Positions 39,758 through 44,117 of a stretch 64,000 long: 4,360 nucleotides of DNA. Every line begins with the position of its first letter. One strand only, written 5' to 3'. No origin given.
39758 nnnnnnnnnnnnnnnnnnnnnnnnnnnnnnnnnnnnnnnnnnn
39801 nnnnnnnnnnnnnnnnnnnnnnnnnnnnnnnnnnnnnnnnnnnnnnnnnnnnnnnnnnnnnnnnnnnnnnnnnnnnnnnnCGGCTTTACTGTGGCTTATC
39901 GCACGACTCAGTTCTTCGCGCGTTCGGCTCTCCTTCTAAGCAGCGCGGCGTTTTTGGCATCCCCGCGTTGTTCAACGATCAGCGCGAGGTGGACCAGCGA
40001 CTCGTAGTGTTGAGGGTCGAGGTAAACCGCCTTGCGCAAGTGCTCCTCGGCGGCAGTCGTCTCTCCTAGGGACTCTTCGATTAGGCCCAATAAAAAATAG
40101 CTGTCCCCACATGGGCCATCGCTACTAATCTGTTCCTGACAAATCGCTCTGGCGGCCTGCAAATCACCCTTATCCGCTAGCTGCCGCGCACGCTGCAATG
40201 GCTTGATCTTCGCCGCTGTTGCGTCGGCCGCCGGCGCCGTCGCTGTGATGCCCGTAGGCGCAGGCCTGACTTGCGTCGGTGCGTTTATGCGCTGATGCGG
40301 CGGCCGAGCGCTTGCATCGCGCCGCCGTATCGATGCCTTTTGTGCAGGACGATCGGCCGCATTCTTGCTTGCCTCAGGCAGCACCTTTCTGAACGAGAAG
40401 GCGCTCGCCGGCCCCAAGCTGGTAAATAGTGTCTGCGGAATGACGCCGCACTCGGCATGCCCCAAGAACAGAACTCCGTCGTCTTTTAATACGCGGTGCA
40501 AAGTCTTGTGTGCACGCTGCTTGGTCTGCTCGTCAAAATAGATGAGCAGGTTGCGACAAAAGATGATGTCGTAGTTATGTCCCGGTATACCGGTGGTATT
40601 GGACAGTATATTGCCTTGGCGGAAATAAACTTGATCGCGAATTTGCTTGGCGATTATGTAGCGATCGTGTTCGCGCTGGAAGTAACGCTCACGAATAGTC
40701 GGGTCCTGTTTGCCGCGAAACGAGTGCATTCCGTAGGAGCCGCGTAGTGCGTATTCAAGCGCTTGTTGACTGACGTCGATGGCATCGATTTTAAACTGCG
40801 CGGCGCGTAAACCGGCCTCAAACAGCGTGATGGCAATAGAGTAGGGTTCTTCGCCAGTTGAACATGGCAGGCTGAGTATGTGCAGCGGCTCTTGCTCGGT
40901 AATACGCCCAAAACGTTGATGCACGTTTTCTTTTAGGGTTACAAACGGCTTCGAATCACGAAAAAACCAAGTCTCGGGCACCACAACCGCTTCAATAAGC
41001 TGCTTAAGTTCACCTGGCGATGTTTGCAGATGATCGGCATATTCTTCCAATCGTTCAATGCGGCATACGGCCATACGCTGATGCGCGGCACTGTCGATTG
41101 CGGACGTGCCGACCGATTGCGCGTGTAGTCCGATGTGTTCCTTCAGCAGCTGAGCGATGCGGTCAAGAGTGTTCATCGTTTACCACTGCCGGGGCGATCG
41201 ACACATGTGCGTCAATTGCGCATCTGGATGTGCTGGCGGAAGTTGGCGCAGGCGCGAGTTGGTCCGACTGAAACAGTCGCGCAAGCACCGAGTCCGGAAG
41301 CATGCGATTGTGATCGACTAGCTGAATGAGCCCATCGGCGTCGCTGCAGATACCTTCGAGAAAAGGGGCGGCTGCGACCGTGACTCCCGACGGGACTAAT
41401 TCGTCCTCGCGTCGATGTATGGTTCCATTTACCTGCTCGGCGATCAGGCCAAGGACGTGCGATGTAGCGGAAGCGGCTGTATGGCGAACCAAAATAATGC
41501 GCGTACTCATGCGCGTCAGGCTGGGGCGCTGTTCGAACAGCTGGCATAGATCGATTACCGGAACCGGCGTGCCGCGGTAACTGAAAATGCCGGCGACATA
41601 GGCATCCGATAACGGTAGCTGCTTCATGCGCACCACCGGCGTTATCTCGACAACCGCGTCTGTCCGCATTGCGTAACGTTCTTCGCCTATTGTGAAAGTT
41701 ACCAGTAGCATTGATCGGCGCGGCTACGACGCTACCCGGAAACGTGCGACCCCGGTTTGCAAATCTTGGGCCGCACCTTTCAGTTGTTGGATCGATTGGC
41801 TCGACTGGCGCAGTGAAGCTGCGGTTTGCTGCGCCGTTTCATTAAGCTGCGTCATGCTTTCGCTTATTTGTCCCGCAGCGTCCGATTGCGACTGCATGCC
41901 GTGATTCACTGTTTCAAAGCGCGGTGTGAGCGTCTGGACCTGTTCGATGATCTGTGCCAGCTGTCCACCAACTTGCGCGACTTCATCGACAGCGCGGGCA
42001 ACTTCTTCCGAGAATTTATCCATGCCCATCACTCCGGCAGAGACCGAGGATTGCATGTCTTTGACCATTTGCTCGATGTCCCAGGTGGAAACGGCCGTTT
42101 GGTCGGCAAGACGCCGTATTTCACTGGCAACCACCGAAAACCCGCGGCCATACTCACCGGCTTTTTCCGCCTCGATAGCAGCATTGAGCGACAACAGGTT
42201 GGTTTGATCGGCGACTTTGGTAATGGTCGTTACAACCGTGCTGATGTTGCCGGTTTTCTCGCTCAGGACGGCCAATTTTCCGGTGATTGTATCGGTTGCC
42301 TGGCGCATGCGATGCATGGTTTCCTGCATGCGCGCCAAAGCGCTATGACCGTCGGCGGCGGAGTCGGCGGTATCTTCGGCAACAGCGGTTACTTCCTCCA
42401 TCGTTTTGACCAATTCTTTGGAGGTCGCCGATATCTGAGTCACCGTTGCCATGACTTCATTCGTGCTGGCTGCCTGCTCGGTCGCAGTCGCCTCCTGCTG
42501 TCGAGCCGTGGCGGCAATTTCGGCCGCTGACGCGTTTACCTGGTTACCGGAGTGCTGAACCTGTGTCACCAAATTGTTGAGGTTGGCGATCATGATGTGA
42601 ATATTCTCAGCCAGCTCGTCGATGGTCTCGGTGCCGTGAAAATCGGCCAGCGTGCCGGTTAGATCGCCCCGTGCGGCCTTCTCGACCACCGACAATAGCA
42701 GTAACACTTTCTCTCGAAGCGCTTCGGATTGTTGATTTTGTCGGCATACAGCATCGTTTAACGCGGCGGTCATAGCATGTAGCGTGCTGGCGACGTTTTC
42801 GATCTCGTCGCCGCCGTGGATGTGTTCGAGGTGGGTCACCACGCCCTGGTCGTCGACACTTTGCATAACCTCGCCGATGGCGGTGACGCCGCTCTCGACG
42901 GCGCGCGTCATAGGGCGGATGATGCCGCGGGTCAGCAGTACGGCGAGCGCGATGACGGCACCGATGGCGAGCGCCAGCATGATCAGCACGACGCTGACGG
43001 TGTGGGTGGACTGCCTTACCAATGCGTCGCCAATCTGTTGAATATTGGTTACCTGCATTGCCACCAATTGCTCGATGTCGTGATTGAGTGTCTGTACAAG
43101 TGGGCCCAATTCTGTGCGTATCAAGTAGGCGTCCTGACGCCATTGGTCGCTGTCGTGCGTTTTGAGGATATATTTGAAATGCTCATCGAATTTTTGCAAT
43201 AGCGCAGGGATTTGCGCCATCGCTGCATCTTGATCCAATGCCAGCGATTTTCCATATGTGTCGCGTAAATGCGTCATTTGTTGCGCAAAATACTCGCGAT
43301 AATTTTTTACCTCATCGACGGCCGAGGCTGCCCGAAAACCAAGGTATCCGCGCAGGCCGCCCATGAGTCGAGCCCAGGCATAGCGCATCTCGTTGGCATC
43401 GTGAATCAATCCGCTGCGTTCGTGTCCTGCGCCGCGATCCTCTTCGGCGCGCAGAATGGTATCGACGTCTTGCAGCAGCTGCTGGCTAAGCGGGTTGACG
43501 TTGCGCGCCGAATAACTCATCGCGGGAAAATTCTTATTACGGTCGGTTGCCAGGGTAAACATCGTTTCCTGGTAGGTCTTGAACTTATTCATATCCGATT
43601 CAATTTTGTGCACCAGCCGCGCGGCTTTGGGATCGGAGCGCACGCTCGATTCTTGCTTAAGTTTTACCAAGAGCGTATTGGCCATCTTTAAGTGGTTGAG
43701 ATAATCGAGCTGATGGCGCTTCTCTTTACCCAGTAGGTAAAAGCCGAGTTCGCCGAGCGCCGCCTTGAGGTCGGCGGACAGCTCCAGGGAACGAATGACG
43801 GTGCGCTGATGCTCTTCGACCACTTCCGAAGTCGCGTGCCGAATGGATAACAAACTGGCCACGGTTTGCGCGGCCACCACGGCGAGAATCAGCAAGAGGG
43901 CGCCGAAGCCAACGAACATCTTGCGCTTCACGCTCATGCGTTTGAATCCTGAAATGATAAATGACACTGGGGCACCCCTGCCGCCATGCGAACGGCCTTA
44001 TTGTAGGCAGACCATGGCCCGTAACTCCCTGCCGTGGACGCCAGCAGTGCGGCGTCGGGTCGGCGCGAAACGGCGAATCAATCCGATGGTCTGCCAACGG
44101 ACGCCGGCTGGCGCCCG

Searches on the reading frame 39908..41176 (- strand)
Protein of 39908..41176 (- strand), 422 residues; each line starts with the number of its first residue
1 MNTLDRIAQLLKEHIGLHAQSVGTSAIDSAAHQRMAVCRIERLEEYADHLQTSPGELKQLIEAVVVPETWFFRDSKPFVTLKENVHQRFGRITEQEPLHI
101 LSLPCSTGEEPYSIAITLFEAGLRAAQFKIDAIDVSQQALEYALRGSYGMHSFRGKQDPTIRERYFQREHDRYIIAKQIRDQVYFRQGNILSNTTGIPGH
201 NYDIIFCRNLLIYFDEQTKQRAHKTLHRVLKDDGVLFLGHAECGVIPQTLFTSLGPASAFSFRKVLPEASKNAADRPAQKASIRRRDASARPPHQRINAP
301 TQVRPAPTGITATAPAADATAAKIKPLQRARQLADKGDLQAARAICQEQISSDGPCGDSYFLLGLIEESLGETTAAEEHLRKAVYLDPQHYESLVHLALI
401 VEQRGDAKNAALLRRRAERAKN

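Call 34: search_protein_families(library=pfam, proteins=[window:39908-41176:-], max_evalue=0.00001)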
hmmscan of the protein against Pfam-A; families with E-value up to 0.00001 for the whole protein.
window:39908-41176:- (422 aa): 2 families
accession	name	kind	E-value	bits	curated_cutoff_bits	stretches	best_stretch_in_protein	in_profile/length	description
PF01739.24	CheR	-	1.4e-44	152.3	27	1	68-242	2-177/195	CheR methyltransferase, SAM binding domain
PF13181.12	TPR_8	-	3.5e-08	33.4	25.7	1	358-390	2-34/34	Tetratricopeptide repeat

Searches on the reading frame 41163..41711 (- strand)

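Call 34: search_protein_families(library=pfam, proteins=[window:41163-41711:-], max_evalue=0.00001)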
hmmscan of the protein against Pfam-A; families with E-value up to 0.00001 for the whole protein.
window:41163-41711:- (182 aa): 1 family
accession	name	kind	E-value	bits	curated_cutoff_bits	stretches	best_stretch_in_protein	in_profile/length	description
PF01584.24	CheW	-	1.6e-25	89.8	23.5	1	3-139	2-135/138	CheW-like domain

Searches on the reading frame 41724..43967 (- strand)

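Call 34: search_protein_families(library=pfam, proteins=[window:41724-43967:-], max_evalue=0.00001)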
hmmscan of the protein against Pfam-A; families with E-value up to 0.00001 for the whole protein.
window:41724-43967:- (747 aa): 1 family
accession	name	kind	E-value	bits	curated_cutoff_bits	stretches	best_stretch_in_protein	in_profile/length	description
PF00015.26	MCPsignal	-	2.6e-33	115.7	34.6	1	529-710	3-170/172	Methyl-accepting chemotaxis protein (MCP) signalling domain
